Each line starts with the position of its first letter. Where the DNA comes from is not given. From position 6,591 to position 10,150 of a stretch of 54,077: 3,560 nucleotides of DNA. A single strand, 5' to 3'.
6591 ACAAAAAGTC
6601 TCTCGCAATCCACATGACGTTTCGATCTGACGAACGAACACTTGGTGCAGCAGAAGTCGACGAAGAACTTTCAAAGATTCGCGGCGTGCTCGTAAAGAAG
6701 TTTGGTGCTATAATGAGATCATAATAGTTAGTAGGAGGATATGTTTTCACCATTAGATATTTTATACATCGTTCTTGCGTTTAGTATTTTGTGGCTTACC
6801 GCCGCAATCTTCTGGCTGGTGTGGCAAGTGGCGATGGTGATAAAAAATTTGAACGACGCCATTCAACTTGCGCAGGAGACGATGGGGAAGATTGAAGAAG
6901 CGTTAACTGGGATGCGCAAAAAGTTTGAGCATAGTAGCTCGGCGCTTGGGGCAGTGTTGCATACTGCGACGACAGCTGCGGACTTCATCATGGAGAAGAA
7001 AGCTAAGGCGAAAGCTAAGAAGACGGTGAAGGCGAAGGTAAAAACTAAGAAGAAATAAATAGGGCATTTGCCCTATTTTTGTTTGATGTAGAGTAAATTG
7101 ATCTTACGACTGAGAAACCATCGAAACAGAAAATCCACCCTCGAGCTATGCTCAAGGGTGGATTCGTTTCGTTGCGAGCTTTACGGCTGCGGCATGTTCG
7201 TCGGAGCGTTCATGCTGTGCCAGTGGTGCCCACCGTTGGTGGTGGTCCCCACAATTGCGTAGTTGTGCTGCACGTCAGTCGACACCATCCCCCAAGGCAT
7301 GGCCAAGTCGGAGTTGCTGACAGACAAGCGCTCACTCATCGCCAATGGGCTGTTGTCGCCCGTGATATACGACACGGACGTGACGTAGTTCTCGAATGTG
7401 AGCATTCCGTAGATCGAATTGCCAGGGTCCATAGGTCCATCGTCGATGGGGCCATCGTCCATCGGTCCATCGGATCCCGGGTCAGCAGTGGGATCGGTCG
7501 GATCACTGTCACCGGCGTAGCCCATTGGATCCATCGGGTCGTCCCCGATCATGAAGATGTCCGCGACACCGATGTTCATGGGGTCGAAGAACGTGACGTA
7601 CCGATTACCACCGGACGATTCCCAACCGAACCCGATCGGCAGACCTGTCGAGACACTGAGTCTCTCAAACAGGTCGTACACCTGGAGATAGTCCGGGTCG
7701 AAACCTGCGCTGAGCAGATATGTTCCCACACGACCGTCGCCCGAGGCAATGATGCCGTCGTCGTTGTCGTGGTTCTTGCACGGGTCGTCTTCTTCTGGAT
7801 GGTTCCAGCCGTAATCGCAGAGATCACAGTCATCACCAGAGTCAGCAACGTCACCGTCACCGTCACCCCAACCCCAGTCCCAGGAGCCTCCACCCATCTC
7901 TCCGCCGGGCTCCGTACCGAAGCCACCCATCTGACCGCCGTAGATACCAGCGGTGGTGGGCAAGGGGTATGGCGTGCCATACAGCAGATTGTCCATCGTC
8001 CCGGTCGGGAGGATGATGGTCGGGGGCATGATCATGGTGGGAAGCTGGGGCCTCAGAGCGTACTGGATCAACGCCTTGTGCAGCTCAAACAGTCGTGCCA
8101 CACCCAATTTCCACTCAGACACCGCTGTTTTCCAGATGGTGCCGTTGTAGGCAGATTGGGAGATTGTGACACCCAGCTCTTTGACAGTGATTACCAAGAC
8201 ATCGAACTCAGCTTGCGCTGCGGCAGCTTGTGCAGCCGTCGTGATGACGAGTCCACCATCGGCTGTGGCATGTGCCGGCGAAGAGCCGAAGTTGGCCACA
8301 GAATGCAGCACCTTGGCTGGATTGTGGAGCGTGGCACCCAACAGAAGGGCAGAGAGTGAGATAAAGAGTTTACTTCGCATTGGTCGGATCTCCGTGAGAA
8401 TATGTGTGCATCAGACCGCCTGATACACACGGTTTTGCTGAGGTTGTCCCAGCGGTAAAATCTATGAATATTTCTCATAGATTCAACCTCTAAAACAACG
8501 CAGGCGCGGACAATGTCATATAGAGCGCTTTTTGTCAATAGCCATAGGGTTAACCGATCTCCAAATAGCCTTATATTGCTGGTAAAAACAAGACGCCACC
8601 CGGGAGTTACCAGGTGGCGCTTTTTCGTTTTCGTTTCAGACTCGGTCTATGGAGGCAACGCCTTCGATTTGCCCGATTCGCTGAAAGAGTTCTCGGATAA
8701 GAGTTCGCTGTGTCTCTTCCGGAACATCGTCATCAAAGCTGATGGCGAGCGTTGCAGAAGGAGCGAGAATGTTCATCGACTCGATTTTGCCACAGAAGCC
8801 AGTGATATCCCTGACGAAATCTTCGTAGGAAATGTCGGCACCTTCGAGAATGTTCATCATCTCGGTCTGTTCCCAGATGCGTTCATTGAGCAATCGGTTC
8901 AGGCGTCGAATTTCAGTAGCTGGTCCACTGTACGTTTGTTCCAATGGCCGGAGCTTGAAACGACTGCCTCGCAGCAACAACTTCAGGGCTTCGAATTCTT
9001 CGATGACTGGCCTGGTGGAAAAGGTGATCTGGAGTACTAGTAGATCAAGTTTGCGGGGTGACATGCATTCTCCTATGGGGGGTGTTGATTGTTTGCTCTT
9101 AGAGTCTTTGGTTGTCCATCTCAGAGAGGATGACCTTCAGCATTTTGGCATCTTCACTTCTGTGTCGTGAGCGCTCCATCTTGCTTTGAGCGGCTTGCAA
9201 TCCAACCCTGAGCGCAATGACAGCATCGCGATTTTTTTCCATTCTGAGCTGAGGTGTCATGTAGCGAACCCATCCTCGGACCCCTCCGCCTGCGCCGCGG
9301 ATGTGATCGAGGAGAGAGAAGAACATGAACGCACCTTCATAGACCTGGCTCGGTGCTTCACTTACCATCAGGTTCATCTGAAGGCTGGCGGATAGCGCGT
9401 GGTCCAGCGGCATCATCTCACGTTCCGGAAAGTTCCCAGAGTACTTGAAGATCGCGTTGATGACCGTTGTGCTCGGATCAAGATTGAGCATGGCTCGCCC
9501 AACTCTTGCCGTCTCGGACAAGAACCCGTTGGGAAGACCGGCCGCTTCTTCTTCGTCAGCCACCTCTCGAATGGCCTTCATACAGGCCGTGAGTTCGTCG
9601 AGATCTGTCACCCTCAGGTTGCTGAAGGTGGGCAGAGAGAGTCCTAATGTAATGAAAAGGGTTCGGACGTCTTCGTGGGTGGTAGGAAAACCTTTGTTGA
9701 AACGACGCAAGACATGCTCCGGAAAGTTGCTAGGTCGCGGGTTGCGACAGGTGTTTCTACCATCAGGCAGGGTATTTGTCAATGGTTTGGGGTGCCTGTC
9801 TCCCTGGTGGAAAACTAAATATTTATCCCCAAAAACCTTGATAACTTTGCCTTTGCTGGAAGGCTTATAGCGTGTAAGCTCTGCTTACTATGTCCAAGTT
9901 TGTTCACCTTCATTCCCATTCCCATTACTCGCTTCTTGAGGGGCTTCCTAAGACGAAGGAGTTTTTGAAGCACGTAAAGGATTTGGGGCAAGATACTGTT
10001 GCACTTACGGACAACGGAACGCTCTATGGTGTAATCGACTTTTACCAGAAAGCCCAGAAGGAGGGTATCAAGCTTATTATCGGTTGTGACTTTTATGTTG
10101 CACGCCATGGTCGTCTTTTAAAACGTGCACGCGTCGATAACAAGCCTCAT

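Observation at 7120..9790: Higher-GC three-gene island between the pheST region and dnaE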

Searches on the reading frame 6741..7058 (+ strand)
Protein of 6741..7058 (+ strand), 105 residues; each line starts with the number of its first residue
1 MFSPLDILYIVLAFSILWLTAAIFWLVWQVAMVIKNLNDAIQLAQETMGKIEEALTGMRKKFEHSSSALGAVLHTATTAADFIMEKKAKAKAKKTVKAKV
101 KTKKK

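Call 5: search_protein_families(library=pfam, proteins=[window:6741-7058:+], max_evalue=1)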
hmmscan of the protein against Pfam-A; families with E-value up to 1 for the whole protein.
window:6741-7058:+ (105 aa): 4 families
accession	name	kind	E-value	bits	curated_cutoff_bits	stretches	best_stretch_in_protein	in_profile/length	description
PF06103.16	DUF948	-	0.014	16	37.2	1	19-63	6-50/89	Bacterial protein of unknown function (DUF948)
PF08659.16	KR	-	0.02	15.3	22.6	1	52-102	65-115/180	KR domain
PF13721.11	SecD-TM1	-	0.056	14.3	30.5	1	8-71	10-73/103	SecD export protein N-terminal TM region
PF20072.4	DUF6468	-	0.074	13.6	26.9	1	37-82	8-53/76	Domain of unknown function (DUF6468)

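Call 6: search_protein_families(library=ncbifam, proteins=[window:6741-7058:+], max_evalue=1)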
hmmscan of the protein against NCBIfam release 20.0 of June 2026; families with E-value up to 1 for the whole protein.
window:6741-7058:+ (105 aa): 1 family
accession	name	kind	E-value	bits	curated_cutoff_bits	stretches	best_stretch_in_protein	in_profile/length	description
NF037982.1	Nramp_1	equivalog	0.024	13.8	50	1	14-91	265-343/404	Nramp family divalent metal transporter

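Call 7: search_protein_families(library=phrogs, proteins=[window:6741-7058:+], max_evalue=1)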
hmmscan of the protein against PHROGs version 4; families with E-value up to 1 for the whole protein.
window:6741-7058:+ (105 aa): 3 families
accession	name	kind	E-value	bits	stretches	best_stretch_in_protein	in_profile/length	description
phrog_11315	-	unknown function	0.0033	17.4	1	24-102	116-192/384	-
phrog_214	-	lysis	0.069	14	1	8-76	8-75/176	Rz-like spanin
phrog_89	-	lysis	0.1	13.6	1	11-62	4-52/143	Rz-like spanin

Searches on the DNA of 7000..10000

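Call 53: search_rna_families(source=window, start=7000, end=10000, threshold=evalue, max_evalue=1)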
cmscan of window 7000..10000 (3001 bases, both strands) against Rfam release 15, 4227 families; matches with E-value up to 1: 0.
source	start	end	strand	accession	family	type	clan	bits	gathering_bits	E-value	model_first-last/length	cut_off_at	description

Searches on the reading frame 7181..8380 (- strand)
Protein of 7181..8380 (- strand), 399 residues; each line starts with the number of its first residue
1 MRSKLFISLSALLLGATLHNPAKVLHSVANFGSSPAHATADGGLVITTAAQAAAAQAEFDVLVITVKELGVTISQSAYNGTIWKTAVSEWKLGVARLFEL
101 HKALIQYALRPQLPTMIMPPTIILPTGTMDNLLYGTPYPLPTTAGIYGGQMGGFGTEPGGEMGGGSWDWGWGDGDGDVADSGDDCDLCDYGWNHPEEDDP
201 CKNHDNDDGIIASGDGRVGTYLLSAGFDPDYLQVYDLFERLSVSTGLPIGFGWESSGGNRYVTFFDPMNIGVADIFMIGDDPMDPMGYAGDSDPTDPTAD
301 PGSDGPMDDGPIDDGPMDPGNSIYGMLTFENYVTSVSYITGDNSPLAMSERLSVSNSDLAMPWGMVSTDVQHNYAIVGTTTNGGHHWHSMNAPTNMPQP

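Call 5: search_protein_families(library=pfam, proteins=[window:7181-8380:-], max_evalue=1)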
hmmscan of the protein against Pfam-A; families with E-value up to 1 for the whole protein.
window:7181-8380:- (399 aa): 0 families

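Call 6: search_protein_families(library=ncbifam, proteins=[window:7181-8380:-], max_evalue=1)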
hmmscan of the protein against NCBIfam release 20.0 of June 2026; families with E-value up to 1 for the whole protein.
window:7181-8380:- (399 aa): 0 families

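Call 7: search_protein_families(library=phrogs, proteins=[window:7181-8380:-], max_evalue=1)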
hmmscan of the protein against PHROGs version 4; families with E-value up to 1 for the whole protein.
window:7181-8380:- (399 aa): 0 families

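Call 19: find_homologous_proteins(query=window:7181-8380:-, max_evalue=0.001)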
Query window:7181-8380:- (399 aa): 2 proteins with E <= 0.001 among 8000 candidates.
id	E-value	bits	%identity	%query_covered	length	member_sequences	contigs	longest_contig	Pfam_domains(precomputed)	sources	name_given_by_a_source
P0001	1.1e-271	919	99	100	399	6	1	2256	-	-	-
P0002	4.1e-73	265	40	98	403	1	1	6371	-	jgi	jgi:hypothetical protein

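Call 21: find_encoding_contigs(protein=P0002, flank=10000)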
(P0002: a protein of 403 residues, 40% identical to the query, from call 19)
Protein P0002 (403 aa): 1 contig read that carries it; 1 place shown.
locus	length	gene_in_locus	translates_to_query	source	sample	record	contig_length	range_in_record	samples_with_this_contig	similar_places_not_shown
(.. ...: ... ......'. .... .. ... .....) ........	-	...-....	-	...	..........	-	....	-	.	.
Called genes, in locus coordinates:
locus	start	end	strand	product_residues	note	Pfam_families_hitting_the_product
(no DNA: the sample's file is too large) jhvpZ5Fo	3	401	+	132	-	?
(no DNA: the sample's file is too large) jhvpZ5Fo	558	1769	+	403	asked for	-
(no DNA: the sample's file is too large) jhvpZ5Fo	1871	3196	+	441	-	PF08245:Mur_ligase_M, PF02875:Mur_ligase_C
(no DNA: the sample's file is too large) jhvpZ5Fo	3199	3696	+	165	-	PF03703:bPH_2 (weak)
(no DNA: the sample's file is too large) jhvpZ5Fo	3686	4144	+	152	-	PF04977:DivIC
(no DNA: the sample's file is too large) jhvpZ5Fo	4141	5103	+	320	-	-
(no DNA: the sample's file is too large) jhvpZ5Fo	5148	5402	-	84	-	-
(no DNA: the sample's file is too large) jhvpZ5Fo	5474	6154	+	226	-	PF00005:ABC_tran, PF13401:AAA_22 (faint)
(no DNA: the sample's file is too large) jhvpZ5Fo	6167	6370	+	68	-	?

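Call 22: find_encoding_contigs(protein=P0001, flank=10000)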
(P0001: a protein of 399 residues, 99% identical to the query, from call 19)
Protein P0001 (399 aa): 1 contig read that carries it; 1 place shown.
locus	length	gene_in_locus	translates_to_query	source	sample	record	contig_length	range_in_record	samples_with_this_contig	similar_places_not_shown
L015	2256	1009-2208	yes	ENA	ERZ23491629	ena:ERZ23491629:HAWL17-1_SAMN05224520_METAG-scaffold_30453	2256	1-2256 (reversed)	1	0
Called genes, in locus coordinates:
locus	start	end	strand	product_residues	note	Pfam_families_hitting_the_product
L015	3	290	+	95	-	?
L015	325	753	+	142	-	-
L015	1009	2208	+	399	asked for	-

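Call 25: search_protein_families(library=padloc, proteins=[window:7181-8380:-], max_evalue=1)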
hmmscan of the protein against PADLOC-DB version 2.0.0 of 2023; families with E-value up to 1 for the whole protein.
window:7181-8380:- (399 aa): 0 families

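Call 33: search_protein_families(library=pfam, proteins=[P0002], max_evalue=0.01)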
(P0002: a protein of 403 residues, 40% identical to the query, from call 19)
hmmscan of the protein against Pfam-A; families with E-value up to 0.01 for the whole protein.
P0002 (403 aa): 0 families

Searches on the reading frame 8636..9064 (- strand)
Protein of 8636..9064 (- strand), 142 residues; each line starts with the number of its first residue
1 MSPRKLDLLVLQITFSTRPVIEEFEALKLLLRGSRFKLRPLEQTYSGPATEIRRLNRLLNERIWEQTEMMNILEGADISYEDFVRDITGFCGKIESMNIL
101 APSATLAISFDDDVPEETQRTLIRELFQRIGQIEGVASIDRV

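Call 5: search_protein_families(library=pfam, proteins=[window:8636-9064:-], max_evalue=1)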
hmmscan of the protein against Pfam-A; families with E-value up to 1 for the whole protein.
window:8636-9064:- (142 aa): 1 family
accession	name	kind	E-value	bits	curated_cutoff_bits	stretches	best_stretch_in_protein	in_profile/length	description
PF00076.28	RRM_1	-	0.18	12.1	20.7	1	114-137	6-29/70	RNA recognition motif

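Call 6: search_protein_families(library=ncbifam, proteins=[window:8636-9064:-], max_evalue=1)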
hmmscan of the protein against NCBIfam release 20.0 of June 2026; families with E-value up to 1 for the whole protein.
window:8636-9064:- (142 aa): 0 families

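Call 7: search_protein_families(library=phrogs, proteins=[window:8636-9064:-], max_evalue=1)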
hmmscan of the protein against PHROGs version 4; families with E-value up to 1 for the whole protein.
window:8636-9064:- (142 aa): 1 family
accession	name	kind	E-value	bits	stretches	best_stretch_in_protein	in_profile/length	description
phrog_23517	-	unknown function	0.0016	19.2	1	78-101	4-25/33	-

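Call 25: search_protein_families(library=padloc, proteins=[window:8636-9064:-], max_evalue=1)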
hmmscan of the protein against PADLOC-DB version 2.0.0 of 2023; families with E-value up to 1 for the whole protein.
window:8636-9064:- (142 aa): 0 families

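Call 26: find_homologous_proteins(query=window:8636-9064:-, max_evalue=0.01)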
Query window:8636-9064:- (142 aa): 1 proteins with E <= 0.01 among 25 candidates.
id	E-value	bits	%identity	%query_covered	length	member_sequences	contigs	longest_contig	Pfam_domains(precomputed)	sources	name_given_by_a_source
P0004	5.6e-85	300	100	100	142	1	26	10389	-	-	-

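Call 28: find_encoding_contigs(protein=P0004, flank=10000, max_places=10)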
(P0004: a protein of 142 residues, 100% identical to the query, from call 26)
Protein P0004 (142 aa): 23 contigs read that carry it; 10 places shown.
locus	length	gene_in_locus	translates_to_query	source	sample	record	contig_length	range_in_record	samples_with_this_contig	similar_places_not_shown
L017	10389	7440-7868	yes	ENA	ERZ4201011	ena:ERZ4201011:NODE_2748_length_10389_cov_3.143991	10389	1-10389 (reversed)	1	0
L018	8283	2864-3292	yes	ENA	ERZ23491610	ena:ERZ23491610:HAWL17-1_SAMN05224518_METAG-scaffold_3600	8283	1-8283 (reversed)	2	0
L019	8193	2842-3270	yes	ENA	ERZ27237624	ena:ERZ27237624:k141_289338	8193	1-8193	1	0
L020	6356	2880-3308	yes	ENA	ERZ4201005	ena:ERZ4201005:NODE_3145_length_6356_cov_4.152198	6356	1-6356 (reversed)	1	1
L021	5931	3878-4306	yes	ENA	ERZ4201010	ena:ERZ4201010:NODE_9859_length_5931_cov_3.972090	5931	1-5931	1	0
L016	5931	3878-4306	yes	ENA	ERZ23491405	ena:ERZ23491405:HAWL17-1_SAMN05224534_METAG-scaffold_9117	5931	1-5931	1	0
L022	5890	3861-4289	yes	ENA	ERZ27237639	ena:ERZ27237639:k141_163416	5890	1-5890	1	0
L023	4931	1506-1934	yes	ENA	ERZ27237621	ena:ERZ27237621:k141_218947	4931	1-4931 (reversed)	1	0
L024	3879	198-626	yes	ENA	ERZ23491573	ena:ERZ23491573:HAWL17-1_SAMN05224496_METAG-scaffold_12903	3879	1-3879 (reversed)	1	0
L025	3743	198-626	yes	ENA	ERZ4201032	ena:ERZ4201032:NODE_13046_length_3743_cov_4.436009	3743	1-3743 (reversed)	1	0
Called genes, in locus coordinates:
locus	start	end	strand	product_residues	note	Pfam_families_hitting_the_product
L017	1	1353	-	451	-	?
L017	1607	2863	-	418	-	-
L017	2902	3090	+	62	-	-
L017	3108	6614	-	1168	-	PF02811:PHP, PF07733:DNA_pol3_alpha, PF17657:DNA_pol3_finger, PF14579:HHH_6, PF01336:tRNA_anti-codon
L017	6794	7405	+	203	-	-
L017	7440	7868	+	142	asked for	-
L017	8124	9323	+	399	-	-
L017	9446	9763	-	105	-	-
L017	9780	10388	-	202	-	?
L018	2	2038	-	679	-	?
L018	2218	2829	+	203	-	-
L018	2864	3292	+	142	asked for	-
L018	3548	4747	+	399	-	-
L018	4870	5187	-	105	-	-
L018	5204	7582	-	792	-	PF01588:tRNA_bind, PF03483:B3_4, PF03484:B5, PF17759:tRNA_synthFbeta, PF03147:FDX-ACB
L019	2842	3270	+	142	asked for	-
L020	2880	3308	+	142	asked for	-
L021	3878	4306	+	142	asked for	-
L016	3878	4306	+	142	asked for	-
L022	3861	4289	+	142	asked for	-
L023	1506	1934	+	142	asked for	-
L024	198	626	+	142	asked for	-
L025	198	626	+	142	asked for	-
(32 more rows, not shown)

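Call 57: search_solved_structures(query=window:8636-9064:-, max_evalue=10)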
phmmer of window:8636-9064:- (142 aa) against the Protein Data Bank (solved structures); distinct sequences matched with E-value up to 10: 1.
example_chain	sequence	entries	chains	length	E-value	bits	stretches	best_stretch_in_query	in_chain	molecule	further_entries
8glv_LP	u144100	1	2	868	0.86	12.9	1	7-67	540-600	Cilia- and flagella-associated protein 58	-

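Call 83: predict_structure(protein=window:8636-9064:-)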
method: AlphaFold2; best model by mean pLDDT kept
length: 142 residues; sequences in the alignment: 1
mean_pLDDT: 58.0   pTM: 0.51
mean pLDDT of the five models: 58.0, 55.9, 47.1, 46.2, 43.8
residues with pLDDT >= 90: 0; 70-90: 48; 50-70: 31; < 50: 63
segments of 3 or more residues with pLDDT < 50: 1-3, 42-101
pLDDT, mean of each block of 10 residues (from residue 1): 55 65 69 74 43 44 37 38 44 36 67 82 83 75 62
secondary structure, 60 per line:
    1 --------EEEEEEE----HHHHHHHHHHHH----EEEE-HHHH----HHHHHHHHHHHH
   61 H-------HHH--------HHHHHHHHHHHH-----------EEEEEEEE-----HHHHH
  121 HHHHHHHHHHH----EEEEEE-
elements in order: E9-15 H20-31 E36-39 H41-44 H49-61 H80-91 E103-110 H116-131 E136-141

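Call 85: fold_search(model_id=the predicted structure, library=pdb)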
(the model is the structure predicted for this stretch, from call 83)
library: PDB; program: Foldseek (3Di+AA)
matches with E <= 10: 686; with E <= 0.001: 0
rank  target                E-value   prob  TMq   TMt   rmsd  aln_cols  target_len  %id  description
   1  2pok_A                5.0e-02  0.47  0.35  0.14  16.3       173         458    9  Crystal structure of a M20 family metallo peptidase from Streptococcus pneumoniae (released 2007-05-08)
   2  4ney_A                6.5e-02  0.14  0.21  0.18  17.8       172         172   10  Crystal Structure of an engineered protein with ferredoxin fold, Northeast Structural Genomics Consortium (NESG) Targe (released 2014-01-15)
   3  4mmo_A                8.4e-02  0.21  0.29  0.12  15.5       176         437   11  The crystal structure of a M20 family metallo-carboxypeptidase Sso-CP2 from Sulfolobus solfataricus (released 2014-10-15)
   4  4qsg                  8.4e-02  0.15  0.25  0.17  17.9       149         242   13  Crystal structure of gas vesicle protein GvpF from Microcystis aeruginosa (released 2014-11-12)
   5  4mmo_B                1.0e-01  0.23  0.31  0.14  15.6       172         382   12  The crystal structure of a M20 family metallo-carboxypeptidase Sso-CP2 from Sulfolobus solfataricus (released 2014-10-15)
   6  8s4e_A                1.1e-01  0.47  0.31  0.40   7.4       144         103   12  Dimeric Alpha-beta barrel protein from Brassica rapa subsp.pekinensis (released 2025-01-15)
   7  4nez                  1.2e-01  0.09  0.21  0.19  18.7       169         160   12  Crystal Structure of an engineered protein with ferredoxin fold, Northeast Structural Genomics Consortium (NESG) Target  (released 2014-01-15)
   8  4ruh_B                1.3e-01  0.15  0.28  0.12  16.0       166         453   10  Crystal structure of Human Carnosinase-2 (CN2) in complex with inhibitor, Bestatin at 2.25 A (released 2015-11-25)
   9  7bff_B                1.4e-01  0.89  0.41  0.61   4.0       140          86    4  Circular permutant of ribosomal protein S6, P54-55 truncated, I25A mutant. (released 2022-07-13)
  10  7bff_A                1.5e-01  0.69  0.36  0.54   4.5       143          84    8  Circular permutant of ribosomal protein S6, P54-55 truncated, I25A mutant. (released 2022-07-13)
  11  8s4e_B                1.5e-01  0.38  0.31  0.35   7.8       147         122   12  Dimeric Alpha-beta barrel protein from Brassica rapa subsp.pekinensis (released 2025-01-15)
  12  5ypp_A                1.6e-01  0.84  0.36  0.54   7.9       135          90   12  Crystal structure of IlvN.Val-1a (released 2018-09-19)
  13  1r6y                  1.6e-01  0.35  0.30  0.39   8.0       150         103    7  Crystal structure of YgiN from Escherichia coli (released 2004-11-02)
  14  7ywu_F                1.6e-01  0.30  0.32  0.11  10.2       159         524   15  Eugenol oxidase from rhodococcus jostii: mutant S81H, A423M, H434Y, S394V, I445D, S518P (released 2022-11-16)
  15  9gov_A                1.7e-01  0.38  0.37  0.13   8.4       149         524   13  4-Allyl syringol oxidase from Streptomyces cavernae: complex with Propanol syringol (released 2025-02-05)
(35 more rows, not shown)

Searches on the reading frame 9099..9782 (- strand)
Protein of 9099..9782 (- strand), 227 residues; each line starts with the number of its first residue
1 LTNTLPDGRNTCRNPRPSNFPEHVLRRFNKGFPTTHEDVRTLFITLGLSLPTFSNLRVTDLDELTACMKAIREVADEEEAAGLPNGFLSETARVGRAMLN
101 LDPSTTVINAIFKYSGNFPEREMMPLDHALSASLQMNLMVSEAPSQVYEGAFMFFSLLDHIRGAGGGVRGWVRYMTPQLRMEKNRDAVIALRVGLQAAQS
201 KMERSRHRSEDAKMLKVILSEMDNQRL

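Call 5: search_protein_families(library=pfam, proteins=[window:9099-9782:-], max_evalue=1)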
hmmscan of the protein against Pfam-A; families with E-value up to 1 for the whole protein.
window:9099-9782:- (227 aa): 0 families

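Call 6: search_protein_families(library=ncbifam, proteins=[window:9099-9782:-], max_evalue=1)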
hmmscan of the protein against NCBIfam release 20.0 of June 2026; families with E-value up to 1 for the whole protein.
window:9099-9782:- (227 aa): 0 families

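Call 7: search_protein_families(library=phrogs, proteins=[window:9099-9782:-], max_evalue=1)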
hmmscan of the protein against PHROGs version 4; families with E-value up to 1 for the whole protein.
window:9099-9782:- (227 aa): 1 family
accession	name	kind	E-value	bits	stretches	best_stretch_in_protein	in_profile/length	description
phrog_14523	-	unknown function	0.12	13.9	1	147-193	21-67/75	-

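Call 20: find_homologous_proteins(query=window:9099-9782:-, max_evalue=0.001)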
Query window:9099-9782:- (227 aa): 1 proteins with E <= 0.001 among 516 candidates.
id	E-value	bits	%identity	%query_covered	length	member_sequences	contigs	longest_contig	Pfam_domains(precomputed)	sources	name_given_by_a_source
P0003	1.4e-126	438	99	89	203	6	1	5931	-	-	-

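Call 23: find_encoding_contigs(protein=P0003, flank=10000)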
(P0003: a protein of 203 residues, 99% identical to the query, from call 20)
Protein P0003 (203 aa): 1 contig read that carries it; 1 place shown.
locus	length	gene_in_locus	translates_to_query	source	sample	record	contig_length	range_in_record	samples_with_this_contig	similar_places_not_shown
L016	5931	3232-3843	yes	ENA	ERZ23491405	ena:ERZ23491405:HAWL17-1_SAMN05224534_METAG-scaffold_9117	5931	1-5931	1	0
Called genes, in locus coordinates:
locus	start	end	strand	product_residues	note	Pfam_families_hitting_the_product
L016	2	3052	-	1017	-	?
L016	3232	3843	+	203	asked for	-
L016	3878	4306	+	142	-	-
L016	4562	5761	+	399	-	-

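Call 25: search_protein_families(library=padloc, proteins=[window:9099-9782:-], max_evalue=1)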
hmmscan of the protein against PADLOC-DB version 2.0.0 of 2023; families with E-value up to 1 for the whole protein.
window:9099-9782:- (227 aa): 0 families

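Call 31: search_protein_representatives(protein=window:9099-9782:-)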
Query: 227 residues. Proteins with E-value up to 0.001 (for the whole library): 3; up to 1e-10: 1; up to 1e-30: 1. The best 3 are listed.
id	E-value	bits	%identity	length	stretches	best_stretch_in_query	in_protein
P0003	4.5e-127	438.3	99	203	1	25-227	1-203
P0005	1.1e-09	54.8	34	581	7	54-107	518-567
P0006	5.0e-09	52.6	32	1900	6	71-124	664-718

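Call 33: search_protein_families(library=pfam, proteins=[P0005, P0006], max_evalue=0.01)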
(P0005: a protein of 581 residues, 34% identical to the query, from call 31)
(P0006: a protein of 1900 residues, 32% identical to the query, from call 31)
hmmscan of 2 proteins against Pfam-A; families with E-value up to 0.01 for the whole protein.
P0005 (581 aa): 7 families
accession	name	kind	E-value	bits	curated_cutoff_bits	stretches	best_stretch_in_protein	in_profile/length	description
PF20646.2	Hpf1_C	-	3.9e-08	33.3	25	0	52-70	12-30/35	Hpf1 C-terminal YTTT repeat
PF21370.4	PAS_GdpP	-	3.3e-07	31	27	0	68-84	1-17/90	Cyclic-di-AMP phosphodiesterase GdpP-like, PAS domain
PF13296.11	T6SS_Vgr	-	1.8e-06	28.4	22.4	0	58-71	54-67/108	Putative type VI secretion system Rhs element Vgr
PF05199.19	GMC_oxred_C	-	2.7e-06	28.4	24.6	0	480-535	4-59/139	GMC oxidoreductase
PF06448.16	DUF1081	-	1.3e-05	26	25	0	207-252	27-72/112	Domain of Unknown Function (DUF1081)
PF03528.20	Rabaptin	-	0.0015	17.8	26.7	0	517-543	448-474/486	Rabaptin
PF23542.1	DUF1512_C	-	0.0025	18.2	25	0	224-264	123-163/175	Domain of unknown function (DUF1512) C-terminal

P0006 (1900 aa): 8 families
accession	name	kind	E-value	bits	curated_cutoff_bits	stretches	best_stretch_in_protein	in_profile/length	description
PF14357.11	DUF4404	-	3.9e-26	91.9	27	0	734-764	52-82/83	Domain of unknown function (DUF4404)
PF23826.1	DUF7196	-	2.3e-17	63.4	27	0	1610-1636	15-42/68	Domain of unknown function (DUF7196)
PF14448.11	Nuc_N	-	1.1e-14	54.5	25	0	374-384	12-22/58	Nuclease N terminal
PF12193.13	Sulf_coat_C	-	3.8e-14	53.4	25.2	0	739-798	42-97/134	Sulfolobus virus coat protein C terminal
PF21385.2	ACCA_BT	-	2e-09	37.8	27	0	729-763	12-46/120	Acetyl-CoA carboxylase, BT domain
PF06069.16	PerC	-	6.6e-06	26.7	22.6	0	750-772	61-83/90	PerC transcriptional activator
PF11122.13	Spore-coat_CotD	-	6.7e-06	27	22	0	698-724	28-54/90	Inner spore coat protein D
PF09312.16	SurA_N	-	0.0012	19.4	30.8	0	621-665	7-51/118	SurA N-terminal domain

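Call 56: search_solved_structures(query=window:9099-9782:-, max_evalue=10)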
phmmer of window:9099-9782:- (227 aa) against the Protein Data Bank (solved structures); distinct sequences matched with E-value up to 10: 3.
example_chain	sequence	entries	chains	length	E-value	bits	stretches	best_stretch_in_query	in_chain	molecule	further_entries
5f2v_V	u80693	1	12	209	0.54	13.2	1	110-154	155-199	GTP pyrophosphokinase YjbM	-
5ded_D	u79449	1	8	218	0.58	13.1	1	110-154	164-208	GTP pyrophosphokinase YjbM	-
5dec_A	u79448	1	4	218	0.59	13.1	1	110-154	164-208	GTP pyrophosphokinase YjbM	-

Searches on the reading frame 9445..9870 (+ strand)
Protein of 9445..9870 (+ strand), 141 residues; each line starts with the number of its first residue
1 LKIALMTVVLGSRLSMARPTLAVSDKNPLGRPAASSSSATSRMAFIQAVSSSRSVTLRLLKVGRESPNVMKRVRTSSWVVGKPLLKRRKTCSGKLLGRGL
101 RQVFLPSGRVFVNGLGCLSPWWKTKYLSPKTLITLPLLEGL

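Call 5: search_protein_families(library=pfam, proteins=[window:9445-9870:+], max_evalue=1)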
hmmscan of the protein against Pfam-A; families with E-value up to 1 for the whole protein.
window:9445-9870:+ (141 aa): 1 family
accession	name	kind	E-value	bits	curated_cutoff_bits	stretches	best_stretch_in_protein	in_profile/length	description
PF08410.15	DUF1737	-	0.27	11.6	24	1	28-50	29-51/53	Domain of unknown function (DUF1737)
